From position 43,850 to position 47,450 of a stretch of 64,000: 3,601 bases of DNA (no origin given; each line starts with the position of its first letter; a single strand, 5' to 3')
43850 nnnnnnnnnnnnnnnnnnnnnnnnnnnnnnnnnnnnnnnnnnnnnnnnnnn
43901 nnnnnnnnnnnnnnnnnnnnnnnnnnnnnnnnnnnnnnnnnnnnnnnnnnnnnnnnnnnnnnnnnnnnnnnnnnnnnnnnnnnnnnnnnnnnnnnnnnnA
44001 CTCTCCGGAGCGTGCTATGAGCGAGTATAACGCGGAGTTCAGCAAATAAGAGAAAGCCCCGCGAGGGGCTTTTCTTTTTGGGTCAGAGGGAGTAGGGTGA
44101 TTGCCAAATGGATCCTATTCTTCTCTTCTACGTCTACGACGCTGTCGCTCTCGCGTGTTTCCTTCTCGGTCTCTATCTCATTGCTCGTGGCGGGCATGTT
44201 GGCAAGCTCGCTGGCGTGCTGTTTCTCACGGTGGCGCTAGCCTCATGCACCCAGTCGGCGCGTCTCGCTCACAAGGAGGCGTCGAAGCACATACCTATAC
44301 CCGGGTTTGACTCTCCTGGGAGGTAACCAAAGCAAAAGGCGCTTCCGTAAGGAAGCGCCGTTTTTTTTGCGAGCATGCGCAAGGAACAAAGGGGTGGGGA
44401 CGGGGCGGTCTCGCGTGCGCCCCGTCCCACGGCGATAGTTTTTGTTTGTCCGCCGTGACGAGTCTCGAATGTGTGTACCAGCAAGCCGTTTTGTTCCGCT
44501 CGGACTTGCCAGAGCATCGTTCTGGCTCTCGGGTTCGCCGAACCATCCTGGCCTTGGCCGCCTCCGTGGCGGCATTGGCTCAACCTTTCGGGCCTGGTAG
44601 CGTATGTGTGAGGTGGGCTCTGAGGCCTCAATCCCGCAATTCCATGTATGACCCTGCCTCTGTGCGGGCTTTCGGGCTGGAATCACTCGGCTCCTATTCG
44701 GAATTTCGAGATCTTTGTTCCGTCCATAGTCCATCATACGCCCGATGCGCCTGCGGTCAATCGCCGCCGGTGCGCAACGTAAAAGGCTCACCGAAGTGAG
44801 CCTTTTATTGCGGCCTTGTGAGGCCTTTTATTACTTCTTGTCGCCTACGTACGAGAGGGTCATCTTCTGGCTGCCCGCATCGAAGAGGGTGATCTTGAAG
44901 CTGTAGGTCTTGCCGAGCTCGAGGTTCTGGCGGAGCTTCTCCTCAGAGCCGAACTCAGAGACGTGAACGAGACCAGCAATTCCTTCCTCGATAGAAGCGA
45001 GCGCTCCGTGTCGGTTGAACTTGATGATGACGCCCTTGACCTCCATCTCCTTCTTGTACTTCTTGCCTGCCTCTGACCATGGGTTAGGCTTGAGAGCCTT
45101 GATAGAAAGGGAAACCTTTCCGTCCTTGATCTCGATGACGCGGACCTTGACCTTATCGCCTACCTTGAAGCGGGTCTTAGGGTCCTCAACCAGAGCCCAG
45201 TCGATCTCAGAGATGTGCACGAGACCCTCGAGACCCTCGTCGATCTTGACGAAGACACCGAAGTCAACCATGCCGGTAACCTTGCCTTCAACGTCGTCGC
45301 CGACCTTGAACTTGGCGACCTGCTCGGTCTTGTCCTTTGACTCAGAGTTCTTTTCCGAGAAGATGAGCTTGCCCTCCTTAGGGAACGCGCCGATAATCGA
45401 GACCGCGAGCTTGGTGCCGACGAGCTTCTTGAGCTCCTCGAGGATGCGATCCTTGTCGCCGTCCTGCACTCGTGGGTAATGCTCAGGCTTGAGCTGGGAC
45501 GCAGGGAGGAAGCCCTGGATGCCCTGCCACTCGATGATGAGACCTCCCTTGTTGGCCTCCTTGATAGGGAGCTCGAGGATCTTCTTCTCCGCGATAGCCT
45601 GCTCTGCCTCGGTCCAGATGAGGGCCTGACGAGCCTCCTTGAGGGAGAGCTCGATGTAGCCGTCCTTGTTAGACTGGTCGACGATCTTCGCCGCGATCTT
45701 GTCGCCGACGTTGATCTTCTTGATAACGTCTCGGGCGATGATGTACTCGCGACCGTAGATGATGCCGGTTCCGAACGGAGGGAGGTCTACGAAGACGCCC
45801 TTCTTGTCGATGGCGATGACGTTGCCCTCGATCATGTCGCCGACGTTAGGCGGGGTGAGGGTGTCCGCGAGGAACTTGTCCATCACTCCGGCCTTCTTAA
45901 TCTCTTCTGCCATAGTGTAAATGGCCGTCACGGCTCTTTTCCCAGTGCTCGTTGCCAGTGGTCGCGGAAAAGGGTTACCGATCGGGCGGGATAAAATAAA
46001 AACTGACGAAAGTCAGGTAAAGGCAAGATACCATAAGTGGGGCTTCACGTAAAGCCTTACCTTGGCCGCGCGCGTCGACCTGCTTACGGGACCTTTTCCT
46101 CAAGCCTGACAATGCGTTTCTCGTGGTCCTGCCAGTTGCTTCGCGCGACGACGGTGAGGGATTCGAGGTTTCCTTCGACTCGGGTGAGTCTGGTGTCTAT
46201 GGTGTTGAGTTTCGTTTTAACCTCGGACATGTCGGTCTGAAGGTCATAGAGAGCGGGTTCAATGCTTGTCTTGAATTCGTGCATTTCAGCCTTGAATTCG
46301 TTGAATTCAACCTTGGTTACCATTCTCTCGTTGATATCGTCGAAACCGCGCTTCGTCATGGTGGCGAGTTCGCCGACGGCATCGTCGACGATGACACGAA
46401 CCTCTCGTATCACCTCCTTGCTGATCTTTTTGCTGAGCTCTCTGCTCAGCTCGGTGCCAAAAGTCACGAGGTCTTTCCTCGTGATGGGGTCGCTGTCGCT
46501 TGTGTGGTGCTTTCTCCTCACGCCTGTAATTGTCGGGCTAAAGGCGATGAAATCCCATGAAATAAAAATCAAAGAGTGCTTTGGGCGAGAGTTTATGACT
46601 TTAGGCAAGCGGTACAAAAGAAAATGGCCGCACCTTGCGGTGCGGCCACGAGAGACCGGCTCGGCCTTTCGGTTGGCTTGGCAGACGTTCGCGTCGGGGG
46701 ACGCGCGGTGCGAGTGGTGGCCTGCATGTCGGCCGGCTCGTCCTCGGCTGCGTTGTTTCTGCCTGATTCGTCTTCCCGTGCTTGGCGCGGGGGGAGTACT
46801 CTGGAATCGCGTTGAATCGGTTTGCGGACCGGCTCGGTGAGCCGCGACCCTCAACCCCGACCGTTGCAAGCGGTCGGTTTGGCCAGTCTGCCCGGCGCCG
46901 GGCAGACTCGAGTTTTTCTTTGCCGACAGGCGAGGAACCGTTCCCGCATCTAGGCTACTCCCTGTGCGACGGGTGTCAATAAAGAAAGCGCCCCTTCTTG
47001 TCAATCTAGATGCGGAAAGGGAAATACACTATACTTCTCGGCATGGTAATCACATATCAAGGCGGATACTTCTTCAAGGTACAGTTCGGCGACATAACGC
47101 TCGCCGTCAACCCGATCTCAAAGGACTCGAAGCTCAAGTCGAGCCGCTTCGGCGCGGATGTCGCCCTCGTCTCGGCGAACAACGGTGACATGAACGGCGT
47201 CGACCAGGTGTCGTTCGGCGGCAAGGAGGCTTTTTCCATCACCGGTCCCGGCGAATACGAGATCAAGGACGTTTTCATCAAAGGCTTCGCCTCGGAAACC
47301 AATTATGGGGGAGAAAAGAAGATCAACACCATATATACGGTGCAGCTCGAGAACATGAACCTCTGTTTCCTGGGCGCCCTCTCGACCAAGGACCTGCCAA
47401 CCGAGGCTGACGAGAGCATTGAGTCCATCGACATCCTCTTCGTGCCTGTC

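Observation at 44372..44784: Terminator-bounded ~410-nt GC-rich region without convincing ORF: candidate structured ncRNA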

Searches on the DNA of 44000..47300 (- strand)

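Call 4: search_rna_families(source=window, start=44000, end=47300, threshold=evalue, max_evalue=10, show_alignments=3)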
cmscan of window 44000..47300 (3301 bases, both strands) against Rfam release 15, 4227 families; matches with E-value up to 10: 12.
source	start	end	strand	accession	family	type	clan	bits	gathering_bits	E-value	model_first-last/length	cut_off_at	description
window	46615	46681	-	RF02353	BjrC68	Gene; sRNA;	-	26.9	39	0.00043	1-82/82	no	Bradyrhizobiaceae sRNA BjrC68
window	44332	44426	-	RF01820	RsaE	Gene; sRNA;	-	24.5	79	0.45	1-112/112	no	RNA Staph. aureus E (RoxS)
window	44779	44807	-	RF02066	STnc320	Gene; sRNA;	-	23.3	50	0.31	20-48/55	no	Salmonella enterica sRNA STnc320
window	44038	44123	-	RF02502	Atu_C8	Gene; sRNA;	-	23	50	0.21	1-122/122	no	Rhizobiales sRNA Atu_C8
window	44781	44860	-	RF02144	rsmX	Gene;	CL00106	20.9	56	0.61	1-114/114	no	rsmX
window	46614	46650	-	RF00489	ctRNA_p42d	Gene; antisense;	-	20.3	50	0.53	1-46/46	no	ctRNA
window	44334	44463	-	RF02889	Sr006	Gene; sRNA;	-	19.7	100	5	1-124/124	no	Pseudomonas sRNA 6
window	44304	44374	+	RF00519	suhB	Gene; sRNA;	CL00108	18.6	41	1.4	1-77/77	no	Makes More Granules Regulator RNA (mmgR)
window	47130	47214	-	RF01944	mir-2518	Gene; miRNA;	-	18.3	61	3.6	1-67/67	no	mir-2518 microRNA precursor family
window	44784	44854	-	RF02236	asX2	Gene; sRNA;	-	16.7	70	6.3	1-87/87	no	Xanthomonas sRNA asX2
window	46332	46396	-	RF00498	EAV_LTH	Cis-reg; leader;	-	15.2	70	7.5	1-45/45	no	Equine arteritis virus leader TRS hairpin (LTH)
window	45356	45378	+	RF01119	sR32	Gene; snRNA; snoRNA; CD-box;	-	12.1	40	6.4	1-57/57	no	Small nucleolar RNA sR32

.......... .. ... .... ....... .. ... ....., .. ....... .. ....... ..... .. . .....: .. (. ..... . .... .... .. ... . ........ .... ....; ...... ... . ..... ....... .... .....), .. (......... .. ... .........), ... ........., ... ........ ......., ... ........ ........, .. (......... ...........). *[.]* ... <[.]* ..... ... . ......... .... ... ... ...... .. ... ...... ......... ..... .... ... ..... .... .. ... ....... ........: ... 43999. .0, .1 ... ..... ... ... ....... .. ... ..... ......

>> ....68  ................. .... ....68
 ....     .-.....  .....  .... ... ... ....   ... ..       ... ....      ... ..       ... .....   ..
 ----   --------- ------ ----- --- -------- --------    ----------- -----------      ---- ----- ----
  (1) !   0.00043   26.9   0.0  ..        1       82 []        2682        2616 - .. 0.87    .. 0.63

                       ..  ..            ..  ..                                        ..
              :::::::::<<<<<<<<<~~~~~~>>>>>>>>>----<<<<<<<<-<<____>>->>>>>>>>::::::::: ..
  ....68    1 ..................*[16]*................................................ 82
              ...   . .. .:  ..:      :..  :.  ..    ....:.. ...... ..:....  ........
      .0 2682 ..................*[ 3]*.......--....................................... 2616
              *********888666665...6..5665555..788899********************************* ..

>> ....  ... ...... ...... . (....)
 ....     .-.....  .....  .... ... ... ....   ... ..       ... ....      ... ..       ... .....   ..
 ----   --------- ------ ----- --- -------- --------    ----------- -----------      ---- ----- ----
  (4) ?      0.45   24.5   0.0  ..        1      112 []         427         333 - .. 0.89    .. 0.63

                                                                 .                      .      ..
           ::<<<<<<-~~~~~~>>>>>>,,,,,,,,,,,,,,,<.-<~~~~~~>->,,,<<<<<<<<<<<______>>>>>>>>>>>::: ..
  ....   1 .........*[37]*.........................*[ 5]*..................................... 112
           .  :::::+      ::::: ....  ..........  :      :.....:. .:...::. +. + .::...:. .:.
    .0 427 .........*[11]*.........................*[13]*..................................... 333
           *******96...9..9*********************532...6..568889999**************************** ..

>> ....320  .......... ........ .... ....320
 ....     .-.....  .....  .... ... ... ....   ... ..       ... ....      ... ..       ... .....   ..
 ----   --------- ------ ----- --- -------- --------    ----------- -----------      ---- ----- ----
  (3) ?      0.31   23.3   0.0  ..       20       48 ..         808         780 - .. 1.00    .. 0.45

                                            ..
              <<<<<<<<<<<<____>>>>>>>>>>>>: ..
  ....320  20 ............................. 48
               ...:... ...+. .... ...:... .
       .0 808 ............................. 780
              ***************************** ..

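Call 18: search_rna_families(sources=[L001, L002, L004, L005, L007, L008, L009, L010, L011, L014, L018, L020, L026, L031, L033, L039, L071, L076], threshold=gathering)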
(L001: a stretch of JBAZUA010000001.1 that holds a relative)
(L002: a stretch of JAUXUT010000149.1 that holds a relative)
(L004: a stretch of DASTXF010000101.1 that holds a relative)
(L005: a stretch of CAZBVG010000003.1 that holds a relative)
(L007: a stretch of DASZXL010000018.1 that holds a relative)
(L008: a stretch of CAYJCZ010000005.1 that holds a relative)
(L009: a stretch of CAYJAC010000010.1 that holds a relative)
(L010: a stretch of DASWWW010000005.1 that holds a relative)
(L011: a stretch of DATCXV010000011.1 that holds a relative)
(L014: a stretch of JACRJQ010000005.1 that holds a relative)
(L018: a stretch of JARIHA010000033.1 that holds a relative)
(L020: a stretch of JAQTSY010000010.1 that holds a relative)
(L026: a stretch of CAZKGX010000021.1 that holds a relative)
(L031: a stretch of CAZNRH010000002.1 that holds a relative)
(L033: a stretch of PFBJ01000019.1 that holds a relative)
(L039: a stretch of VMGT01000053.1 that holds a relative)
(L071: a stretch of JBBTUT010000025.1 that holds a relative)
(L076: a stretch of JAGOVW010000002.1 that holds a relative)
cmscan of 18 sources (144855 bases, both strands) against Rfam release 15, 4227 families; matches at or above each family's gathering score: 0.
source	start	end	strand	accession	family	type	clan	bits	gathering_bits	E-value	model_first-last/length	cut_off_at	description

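Call 34: search_rna_families(sources=[L009, L010, L001, L005, L008, L011], threshold=evalue, max_evalue=10, show_alignments=4)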
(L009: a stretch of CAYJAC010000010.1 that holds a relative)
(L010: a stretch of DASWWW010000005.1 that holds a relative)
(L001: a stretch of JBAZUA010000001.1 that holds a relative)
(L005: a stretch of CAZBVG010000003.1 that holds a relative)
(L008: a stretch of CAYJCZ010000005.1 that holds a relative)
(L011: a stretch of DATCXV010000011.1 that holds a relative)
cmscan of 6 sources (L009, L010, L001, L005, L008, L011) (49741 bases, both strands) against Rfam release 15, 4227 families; matches with E-value up to 10: 22.
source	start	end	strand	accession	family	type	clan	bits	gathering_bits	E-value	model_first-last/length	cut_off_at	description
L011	3531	3592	+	RF04197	mir-9457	Gene; miRNA;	-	48.6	90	5.5e-07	1-68/68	no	mir-9457 microRNA precursor family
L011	3532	3593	-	RF04197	mir-9457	Gene; miRNA;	-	46.6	90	1.9e-06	1-68/68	no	mir-9457 microRNA precursor family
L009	2081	2193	-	RF04067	mir-4520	Gene; miRNA;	-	29.9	90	0.0092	1-70/70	no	mir-4520 microRNA precursor family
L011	1627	1753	-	RF02634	EF3314_EF3315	Gene; sRNA;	-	29.8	100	0.0056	1-141/141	no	Enterococcus sRNA EF3314_EF3315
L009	2082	2194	+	RF04067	mir-4520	Gene; miRNA;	-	28.9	90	0.018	1-70/70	no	mir-4520 microRNA precursor family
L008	5075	5148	-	RF01859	Phe_leader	Cis-reg; leader;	-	26.2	55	3.1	1-125/125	no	Phenylalanine leader peptide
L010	7245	7313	-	RF01127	sR42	Gene; snRNA; snoRNA; CD-box;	-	24.7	38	0.083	1-63/63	no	Small nucleolar RNA sR42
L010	5779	5821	+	RF03560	mir-3926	Gene; miRNA;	-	24.5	82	3.4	1-63/63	no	mir-3926 microRNA precursor family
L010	5779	5823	-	RF03560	mir-3926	Gene; miRNA;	-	24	82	4.6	1-63/63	no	mir-3926 microRNA precursor family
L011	3885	3963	+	RF00512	Leu_leader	Cis-reg; leader;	-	23.7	50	1.2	1-148/148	no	Leucine operon leader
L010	1201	1280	+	RF03214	mir-769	Gene; miRNA;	-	22.6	57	5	1-81/81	no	mir-769 microRNA precursor family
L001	6543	6595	-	RF01310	sR7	Gene; snRNA; snoRNA; CD-box;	-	22.5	37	0.61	1-57/57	no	Small nucleolar RNA sR7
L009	5068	5112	-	RF03519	mir-238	Gene; miRNA;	-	21.5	80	10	1-85/85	no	mir-238 microRNA precursor family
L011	3931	4001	-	RF00512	Leu_leader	Cis-reg; leader;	-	20.8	50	6.6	1-148/148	no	Leucine operon leader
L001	827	894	-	RF02475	GlsR6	Gene; snRNA; snoRNA; CD-box;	-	20.2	75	2.2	1-59/59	no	Small nucleolar RNA GlsR6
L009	4587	4651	+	RF01905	HOTAIR_2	Gene; lncRNA;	-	20.1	60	1.5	1-69/69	no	HOTAIR conserved region 2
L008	5569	5695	-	RF02150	MESTIT1_3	Gene; lncRNA;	-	19.3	60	9.7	1-99/99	no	MEST intronic transcript 1, antisense RNA conserved region 3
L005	5588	5647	+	RF01394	isrK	Gene; sRNA;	-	19.2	50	6.9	1-77/77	no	isrK Hfq binding RNA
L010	5783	5815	+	RF02566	Ms1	Gene; sRNA;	-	18.3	162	1.3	257-296/304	no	Mycobacterium smegmatis small RNA 1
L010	5747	5813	+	RF01670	P17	Gene; sRNA;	-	16.8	45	5.4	1-282/282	no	Pseudomonas sRNA P17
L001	3116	3304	-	RF02041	HOTTIP_2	Gene; lncRNA;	-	15.4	80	0.75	1-374/374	no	HOXA transcript at the distal tip, conserved region 2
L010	6919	6984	+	RF00023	tmRNA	Gene;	CL00001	12.1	47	0.75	82-140/374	no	transfer-messenger RNA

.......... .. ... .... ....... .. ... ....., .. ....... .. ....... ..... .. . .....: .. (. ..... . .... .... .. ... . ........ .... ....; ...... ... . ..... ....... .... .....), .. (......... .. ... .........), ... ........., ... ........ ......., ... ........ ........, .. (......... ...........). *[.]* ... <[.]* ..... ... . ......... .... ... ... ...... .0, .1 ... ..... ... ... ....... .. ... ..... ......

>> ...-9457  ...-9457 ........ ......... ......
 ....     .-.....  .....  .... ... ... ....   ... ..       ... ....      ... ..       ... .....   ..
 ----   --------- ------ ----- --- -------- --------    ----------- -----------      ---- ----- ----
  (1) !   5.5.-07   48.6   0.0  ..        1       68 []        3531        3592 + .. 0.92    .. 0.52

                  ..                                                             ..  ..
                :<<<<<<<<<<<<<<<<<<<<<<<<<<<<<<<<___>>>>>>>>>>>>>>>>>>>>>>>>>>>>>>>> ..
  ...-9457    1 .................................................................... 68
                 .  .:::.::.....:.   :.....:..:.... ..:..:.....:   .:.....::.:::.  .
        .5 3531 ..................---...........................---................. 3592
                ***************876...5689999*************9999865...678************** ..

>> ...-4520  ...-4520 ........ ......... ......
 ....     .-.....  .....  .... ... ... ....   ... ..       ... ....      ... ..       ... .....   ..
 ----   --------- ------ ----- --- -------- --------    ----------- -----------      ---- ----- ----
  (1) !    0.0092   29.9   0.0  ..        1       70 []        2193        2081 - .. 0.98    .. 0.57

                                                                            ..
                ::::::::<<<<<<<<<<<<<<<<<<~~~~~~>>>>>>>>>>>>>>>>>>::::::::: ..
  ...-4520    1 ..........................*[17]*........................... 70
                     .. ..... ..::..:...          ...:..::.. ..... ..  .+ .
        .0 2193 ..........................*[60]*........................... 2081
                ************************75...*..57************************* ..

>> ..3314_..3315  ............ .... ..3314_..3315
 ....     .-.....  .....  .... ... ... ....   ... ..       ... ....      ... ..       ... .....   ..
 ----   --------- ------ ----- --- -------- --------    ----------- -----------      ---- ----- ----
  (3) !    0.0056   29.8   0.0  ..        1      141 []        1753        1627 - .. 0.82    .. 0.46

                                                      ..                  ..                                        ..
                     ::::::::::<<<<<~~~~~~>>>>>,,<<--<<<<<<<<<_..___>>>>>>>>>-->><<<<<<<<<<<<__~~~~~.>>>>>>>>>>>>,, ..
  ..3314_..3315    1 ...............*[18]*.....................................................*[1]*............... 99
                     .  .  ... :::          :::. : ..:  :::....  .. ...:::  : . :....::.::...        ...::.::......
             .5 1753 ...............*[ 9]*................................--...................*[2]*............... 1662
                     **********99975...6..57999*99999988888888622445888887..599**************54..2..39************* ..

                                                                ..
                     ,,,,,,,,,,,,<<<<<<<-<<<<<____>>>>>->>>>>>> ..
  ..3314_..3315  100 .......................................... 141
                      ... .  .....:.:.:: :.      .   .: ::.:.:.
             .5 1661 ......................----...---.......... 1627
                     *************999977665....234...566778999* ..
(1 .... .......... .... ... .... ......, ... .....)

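Call 40: build_rna_model(alignment_id=A1, structure=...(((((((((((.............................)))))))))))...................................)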
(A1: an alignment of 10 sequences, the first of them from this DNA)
Model R1 built from alignment A1 (10 sequences, 89 columns); structure: as given.
model positions 59; base pairs 11; branch points 0; effective number of sequences 10; information 0.674 bits per position. Calibrated on 0.2 Mb of random sequence (short: E-values are rough).
structure used (alignment columns):
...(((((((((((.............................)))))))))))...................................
